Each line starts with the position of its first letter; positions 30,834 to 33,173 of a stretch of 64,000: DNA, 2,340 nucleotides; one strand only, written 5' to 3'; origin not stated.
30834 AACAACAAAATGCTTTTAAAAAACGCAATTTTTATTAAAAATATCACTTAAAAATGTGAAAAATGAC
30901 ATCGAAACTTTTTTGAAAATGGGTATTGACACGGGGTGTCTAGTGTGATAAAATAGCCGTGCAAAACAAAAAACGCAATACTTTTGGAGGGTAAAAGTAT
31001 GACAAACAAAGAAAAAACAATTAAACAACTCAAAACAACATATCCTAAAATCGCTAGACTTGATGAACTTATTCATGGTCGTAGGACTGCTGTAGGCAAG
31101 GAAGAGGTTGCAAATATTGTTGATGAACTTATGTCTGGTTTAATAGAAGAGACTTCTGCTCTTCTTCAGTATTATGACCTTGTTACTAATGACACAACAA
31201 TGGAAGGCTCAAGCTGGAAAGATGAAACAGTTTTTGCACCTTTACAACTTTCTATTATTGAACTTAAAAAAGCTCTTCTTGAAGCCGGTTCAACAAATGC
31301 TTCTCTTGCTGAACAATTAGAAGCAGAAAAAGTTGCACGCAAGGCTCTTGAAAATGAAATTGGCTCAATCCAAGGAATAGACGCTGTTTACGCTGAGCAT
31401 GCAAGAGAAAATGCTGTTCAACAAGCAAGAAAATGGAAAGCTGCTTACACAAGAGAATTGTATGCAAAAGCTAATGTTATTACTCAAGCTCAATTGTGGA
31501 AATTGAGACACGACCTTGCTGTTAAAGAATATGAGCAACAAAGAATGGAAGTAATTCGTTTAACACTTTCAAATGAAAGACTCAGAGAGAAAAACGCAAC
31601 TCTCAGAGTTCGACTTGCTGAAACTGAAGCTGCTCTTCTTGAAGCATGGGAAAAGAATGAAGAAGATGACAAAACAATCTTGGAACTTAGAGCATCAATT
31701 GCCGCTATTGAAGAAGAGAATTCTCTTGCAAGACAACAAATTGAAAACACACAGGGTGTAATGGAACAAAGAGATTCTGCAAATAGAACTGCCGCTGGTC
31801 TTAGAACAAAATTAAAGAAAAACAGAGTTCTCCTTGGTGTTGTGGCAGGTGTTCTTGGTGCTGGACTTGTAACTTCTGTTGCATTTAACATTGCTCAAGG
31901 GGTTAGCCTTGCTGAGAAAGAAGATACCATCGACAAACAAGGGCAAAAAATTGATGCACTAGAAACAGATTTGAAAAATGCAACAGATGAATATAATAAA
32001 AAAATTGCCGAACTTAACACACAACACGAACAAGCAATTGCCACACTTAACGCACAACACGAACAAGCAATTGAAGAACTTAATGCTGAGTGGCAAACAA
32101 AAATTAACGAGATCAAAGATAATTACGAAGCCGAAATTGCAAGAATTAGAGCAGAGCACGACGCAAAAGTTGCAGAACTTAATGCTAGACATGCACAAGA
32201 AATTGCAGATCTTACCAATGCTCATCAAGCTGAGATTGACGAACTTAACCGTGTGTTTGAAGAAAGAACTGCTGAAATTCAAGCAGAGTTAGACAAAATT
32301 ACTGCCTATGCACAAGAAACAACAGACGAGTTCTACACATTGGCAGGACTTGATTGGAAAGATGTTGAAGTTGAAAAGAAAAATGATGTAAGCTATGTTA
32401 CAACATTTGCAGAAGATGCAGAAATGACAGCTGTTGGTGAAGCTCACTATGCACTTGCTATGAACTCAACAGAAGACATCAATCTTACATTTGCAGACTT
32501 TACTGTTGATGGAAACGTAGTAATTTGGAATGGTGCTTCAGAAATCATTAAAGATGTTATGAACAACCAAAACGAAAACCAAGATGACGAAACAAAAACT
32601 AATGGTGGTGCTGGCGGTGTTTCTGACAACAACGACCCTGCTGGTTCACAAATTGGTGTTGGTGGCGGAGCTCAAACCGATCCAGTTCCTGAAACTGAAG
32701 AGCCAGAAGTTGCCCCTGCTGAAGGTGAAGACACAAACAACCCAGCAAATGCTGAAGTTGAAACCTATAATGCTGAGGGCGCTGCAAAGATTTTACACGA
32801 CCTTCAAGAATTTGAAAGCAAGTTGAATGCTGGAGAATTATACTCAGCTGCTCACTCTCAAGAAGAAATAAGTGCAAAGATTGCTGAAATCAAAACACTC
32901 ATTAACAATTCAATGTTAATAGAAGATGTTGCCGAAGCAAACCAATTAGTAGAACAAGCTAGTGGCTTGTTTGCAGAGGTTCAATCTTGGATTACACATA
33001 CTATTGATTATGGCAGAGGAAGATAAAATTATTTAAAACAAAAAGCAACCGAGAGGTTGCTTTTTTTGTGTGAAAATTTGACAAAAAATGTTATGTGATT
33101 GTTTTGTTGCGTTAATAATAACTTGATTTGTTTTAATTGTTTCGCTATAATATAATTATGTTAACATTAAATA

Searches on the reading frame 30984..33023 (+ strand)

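Call 69: search_protein_families(library=pfam, proteins=[window:30984-33023:+], max_evalue=0.00001)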
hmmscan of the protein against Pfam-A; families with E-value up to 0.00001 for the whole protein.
window:30984-33023:+ (680 aa): 1 family
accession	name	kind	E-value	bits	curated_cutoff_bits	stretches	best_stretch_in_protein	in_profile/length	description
PF01442.23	Apolipoprotein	-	2e-06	28.1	90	1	313-438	3-132/190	Apolipoprotein A1/A4/E domain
